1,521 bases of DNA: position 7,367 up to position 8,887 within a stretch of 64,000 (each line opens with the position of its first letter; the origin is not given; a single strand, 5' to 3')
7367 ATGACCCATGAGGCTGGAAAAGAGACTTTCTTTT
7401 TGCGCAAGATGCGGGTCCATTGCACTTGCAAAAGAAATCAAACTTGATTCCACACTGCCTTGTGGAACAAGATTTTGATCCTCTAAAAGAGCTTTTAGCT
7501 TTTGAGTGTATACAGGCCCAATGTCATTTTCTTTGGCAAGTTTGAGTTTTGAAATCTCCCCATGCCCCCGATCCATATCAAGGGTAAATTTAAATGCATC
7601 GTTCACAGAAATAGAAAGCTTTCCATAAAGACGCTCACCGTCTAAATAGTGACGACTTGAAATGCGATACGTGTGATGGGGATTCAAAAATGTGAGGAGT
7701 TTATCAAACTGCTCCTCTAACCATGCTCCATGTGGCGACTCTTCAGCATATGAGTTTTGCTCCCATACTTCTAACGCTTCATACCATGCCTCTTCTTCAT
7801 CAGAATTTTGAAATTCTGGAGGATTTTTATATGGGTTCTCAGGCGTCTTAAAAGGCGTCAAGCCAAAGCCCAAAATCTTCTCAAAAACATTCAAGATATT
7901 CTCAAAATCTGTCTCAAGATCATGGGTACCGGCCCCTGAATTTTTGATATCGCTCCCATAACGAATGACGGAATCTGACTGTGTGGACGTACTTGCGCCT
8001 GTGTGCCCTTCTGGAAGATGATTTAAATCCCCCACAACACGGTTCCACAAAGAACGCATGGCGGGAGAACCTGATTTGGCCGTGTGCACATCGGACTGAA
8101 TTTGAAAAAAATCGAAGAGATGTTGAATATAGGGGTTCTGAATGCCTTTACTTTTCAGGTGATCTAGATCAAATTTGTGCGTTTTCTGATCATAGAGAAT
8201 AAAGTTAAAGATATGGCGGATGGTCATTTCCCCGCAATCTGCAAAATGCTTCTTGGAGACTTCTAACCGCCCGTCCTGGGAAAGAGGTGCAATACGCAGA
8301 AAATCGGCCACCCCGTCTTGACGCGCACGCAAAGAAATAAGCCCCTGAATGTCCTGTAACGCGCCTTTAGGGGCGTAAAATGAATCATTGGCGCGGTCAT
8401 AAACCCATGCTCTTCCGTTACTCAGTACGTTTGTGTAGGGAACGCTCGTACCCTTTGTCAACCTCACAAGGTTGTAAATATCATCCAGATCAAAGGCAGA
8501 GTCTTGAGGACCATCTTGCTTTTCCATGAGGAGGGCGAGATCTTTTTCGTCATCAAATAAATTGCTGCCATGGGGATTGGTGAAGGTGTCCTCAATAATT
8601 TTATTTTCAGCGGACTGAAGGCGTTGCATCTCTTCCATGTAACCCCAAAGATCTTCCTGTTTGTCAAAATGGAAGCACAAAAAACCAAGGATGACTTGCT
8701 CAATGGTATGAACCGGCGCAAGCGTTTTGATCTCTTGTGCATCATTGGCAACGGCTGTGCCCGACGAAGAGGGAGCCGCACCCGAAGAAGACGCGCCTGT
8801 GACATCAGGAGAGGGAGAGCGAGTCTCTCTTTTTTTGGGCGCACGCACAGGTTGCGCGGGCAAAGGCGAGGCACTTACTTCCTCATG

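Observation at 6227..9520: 1097-aa secreted protein: unrecognised N-terminal region fused to irregular LRRs, in a lower-GC patch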

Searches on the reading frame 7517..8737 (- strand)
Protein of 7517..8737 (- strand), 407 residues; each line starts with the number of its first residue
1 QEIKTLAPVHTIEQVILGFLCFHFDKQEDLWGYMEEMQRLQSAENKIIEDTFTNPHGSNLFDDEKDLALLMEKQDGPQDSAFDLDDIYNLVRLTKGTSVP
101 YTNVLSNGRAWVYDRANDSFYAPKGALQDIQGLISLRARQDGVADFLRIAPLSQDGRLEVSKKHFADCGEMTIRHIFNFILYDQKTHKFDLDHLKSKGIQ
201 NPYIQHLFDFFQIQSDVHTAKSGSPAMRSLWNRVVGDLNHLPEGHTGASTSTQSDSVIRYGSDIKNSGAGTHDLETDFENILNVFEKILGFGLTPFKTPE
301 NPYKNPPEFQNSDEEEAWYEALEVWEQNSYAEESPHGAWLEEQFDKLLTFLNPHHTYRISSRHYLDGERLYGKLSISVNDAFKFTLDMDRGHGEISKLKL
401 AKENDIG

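Call 70: search_solved_structures(query=A5, max_evalue=10, show_alignments=3)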
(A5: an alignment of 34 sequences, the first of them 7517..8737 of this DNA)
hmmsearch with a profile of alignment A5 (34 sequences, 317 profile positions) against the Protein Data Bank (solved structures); distinct sequences matched with E-value up to 10: 0.

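Call 71: find_homologous_proteins(query=A5, max_evalue=0.001)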
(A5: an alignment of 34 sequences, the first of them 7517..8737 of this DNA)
Query A5 (34 sequences) (407 aa, profile of the alignment): 2 proteins with E <= 0.001 among 5110 candidates.
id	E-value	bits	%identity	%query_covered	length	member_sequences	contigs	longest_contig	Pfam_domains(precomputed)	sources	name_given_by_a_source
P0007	1.3e-65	240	44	71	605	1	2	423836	-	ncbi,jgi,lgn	jgi:hypothetical protein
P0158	1.4e-13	69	38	6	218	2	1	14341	-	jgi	jgi:hypothetical protein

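Call 76: search_protein_families(library=pfam, alignment_id=A5, max_evalue=10)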
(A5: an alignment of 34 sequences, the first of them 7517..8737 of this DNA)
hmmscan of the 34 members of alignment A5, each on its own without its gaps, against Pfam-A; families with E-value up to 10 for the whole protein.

A. member 1, window:7517-8737:- (407 aa): 0 families

B. families by the number of members that match (of 34 scanned): 15 families
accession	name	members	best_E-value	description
PF08231.17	SYF2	3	0.013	SYF2 splicing factor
PF09564.16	RE_NgoBV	1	0.01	NgoBV restriction endonuclease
PF24720.1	DUF7673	1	0.016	Family of unknown function (DUF7673)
PF13102.12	Phage_int_SAM_5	1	0.025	Phage integrase SAM-like domain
PF02542.21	YgbB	1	0.028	YgbB family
PF03505.20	Clenterotox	1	0.039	Clostridium enterotoxin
PF21013.2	LOC400499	1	0.041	LOC400499 family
PF19807.5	DUF6290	1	0.069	Family of unknown function (DUF6290)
PF19935.4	DUF6398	1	0.08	Domain of unknown function (DUF6398)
PF14644.12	DUF4456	1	0.12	Domain of unknown function (DUF4456)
PF08719.17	NADAR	1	0.14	NADAR domain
PF08704.16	GCD14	1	0.19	tRNA methyltransferase complex GCD14 subunit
PF10391.15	DNA_pol_lambd_f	1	0.26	Fingers domain of DNA polymerase lambda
PF13720.11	Acetyltransf_11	1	0.56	Udp N-acetylglucosamine O-acyltransferase; Domain 2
PF07258.19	COMM_domain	1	6.7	COMM domain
